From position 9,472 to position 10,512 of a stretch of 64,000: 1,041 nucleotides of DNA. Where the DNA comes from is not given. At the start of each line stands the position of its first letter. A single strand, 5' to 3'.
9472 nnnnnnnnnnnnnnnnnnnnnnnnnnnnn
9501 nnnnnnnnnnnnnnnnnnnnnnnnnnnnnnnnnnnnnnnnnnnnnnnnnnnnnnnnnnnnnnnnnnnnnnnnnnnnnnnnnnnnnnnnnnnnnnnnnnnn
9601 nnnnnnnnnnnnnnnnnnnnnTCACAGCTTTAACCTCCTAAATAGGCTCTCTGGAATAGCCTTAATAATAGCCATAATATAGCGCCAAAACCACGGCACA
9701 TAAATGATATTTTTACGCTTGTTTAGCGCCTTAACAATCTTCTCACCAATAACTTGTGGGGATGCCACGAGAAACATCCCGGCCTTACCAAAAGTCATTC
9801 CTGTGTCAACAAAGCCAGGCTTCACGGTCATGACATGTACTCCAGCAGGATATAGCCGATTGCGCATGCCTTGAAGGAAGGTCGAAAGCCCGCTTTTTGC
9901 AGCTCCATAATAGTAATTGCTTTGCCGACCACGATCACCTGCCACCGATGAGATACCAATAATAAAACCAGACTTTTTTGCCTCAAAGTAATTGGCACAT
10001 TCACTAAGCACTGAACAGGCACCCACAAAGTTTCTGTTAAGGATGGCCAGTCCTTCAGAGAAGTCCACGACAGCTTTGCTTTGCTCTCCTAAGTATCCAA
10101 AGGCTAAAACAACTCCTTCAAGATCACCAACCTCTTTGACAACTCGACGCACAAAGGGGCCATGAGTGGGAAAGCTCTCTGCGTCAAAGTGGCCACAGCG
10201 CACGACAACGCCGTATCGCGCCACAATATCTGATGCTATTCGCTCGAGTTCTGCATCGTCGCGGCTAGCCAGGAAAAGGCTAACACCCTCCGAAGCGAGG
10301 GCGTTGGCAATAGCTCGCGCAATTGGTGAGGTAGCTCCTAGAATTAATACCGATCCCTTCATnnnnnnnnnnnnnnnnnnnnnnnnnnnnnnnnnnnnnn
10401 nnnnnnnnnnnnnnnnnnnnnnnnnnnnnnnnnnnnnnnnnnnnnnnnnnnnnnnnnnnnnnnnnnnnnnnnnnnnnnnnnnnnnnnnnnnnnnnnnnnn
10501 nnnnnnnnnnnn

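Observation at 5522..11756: Complete mycobacterial-type decaprenyl-phospho-D-arabinofuranose (DPA) donor pathway in a chlamydia-related genome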

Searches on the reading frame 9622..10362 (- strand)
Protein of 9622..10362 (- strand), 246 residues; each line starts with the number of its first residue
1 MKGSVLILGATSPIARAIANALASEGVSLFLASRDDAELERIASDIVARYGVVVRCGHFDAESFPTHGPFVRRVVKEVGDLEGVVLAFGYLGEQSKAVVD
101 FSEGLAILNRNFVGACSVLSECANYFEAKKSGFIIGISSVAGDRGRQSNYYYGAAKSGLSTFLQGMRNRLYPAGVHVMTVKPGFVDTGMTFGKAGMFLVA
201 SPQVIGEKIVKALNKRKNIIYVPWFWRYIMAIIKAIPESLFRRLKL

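Call 3: search_protein_families(library=pfam, proteins=[window:9622-10362:-])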
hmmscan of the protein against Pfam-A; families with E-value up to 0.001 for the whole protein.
window:9622-10362:- (246 aa): 3 families
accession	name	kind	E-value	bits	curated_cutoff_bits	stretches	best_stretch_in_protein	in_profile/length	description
PF00106.31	adh_short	-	2.6e-31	109.1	26.6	1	5-190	3-187/195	short chain dehydrogenase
PF13561.12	adh_short_C2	-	1.9e-21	77.2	27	1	9-192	1-183/236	Enoyl-(Acyl carrier protein) reductase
PF08659.16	KR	-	1.4e-08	35.3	22.6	1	3-172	1-169/180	KR domain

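Call 4: search_protein_families(library=ncbifam, proteins=[window:9622-10362:-])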
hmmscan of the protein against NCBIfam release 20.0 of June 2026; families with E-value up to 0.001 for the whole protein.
window:9622-10362:- (246 aa): 176 families (the best 25 are shown)
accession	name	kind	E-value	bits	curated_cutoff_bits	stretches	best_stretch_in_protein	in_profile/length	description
NF005489.0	PRK07102.1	equivalog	3.4e-88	295.3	267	1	4-246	3-243/243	SDR family oxidoreductase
NF053786.1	DcplherypntRedDprE2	equivalog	5.2e-54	183.5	250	1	4-245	10-251/252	decaprenylphospho-beta-D-erythro-pentofuranosid-2-ulose 2-reductase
NF004110.0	PRK05599.1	equivalog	8.3e-40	136.9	362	1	4-244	2-244/246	SDR family oxidoreductase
NF006099.0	PRK08251.1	equivalog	4e-29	101.6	253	1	3-244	5-249/250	SDR family oxidoreductase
NF005437.0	PRK07024.1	equivalog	1.1e-28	100.4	266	1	3-244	5-246/259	SDR family oxidoreductase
NF009466.0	PRK12826.1-2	subfamily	7.5e-23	81.3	222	1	4-190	5-192/248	3-oxoacyl-ACP reductase FabG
NF005878.0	PRK07825.1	subfamily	8.4e-22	77.8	287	1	4-243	11-247/278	short chain dehydrogenase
TIGR01830.1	3oxo_ACP_reduc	equivalog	2.8e-21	76.3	297.75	1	5-190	1-186/239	3-oxoacyl-[acyl-carrier-protein] reductase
NF005559.1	PRK07231.1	subfamily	1e-20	74.3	215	1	4-190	6-191/249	glucose 1-dehydrogenase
NF005806.0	PRK07666.1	equivalog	1e-19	70.8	286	1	5-192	10-196/239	3-ketoacyl-ACP reductase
NF004825.0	PRK06181.1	equivalog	7e-19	68.1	215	1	4-189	8-192/268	SDR family oxidoreductase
NF005594.0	PRK07326.1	equivalog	8.7e-19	68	271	1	3-216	7-219/237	SDR family oxidoreductase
NF047420.2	EF_P_mod_YmfI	equivalog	6.7e-18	65.3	238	1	5-190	2-183/236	elongation factor P 5-aminopentanone reductase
NF006118.0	PRK08264.1-4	subfamily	1.1e-17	64.3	279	1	4-242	7-236/244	SDR family oxidoreductase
NF005672.0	PRK07454.1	equivalog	2e-17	63.2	234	1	4-189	8-192/241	SDR family oxidoreductase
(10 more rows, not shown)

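Call 9: search_solved_structures(query=window:9622-10362:-, show_alignments=1)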
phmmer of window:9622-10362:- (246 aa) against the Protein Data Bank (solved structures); distinct sequences matched with E-value up to 0.001: 285 (the best 60 are shown).
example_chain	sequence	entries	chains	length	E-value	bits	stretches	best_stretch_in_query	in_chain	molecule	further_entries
21gq_C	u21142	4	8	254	2.6e-28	102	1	4-245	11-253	Decaprenylphosphoryl-2-keto-beta-D-erythro-pentose reductase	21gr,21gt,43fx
2p68_A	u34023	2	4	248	3.4e-13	52.5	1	6-190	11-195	3-oxoacyl-[acyl-carrier-protein] reductase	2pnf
3woh_A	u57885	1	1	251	6.2e-13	51.7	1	5-190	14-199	SiaM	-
4iiu_A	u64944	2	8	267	1.3e-12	50.6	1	2-190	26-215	3-oxoacyl-[acyl-carrier protein] reductase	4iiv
2jah_A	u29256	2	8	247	3.7e-12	49.1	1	5-189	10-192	CLAVULANIC ACID DEHYDROGENASE | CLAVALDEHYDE DEHYDROGENASE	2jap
2rhr_B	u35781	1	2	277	1e-11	47.7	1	5-190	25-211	Actinorhodin Polyketide Ketoreductase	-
3csd_B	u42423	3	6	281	1.1e-11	47.6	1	5-190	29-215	Putative ketoacyl reductase | ketoacyl reductase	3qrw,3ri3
8jfa_A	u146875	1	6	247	2.2e-11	46.6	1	4-190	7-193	3-oxoacyl-[acyl-carrier-protein] reductase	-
8jf9_A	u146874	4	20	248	2.2e-11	46.6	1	4-190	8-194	3-oxoacyl-[acyl-carrier-protein] reductase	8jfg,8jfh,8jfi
3ftp_A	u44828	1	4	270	2.3e-11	46.5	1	5-192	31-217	3-oxoacyl-[acyl-carrier protein] reductase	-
4rzh_A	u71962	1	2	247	2.5e-11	46.4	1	5-191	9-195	3-oxoacyl-[acyl-carrier protein] reductase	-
2ehd_A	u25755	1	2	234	2.7e-11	46.3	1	1-214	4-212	Oxidoreductase, short-chain dehydrogenase/reductase family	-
4bmv_A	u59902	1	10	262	2.9e-11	46.2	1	4-206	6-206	SHORT-CHAIN DEHYDROGENASE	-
4jro_A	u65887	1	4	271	5.5e-11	45.3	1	6-190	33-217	FabG protein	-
3nyw_A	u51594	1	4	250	5.7e-11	45.2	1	2-195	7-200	Putative oxidoreductase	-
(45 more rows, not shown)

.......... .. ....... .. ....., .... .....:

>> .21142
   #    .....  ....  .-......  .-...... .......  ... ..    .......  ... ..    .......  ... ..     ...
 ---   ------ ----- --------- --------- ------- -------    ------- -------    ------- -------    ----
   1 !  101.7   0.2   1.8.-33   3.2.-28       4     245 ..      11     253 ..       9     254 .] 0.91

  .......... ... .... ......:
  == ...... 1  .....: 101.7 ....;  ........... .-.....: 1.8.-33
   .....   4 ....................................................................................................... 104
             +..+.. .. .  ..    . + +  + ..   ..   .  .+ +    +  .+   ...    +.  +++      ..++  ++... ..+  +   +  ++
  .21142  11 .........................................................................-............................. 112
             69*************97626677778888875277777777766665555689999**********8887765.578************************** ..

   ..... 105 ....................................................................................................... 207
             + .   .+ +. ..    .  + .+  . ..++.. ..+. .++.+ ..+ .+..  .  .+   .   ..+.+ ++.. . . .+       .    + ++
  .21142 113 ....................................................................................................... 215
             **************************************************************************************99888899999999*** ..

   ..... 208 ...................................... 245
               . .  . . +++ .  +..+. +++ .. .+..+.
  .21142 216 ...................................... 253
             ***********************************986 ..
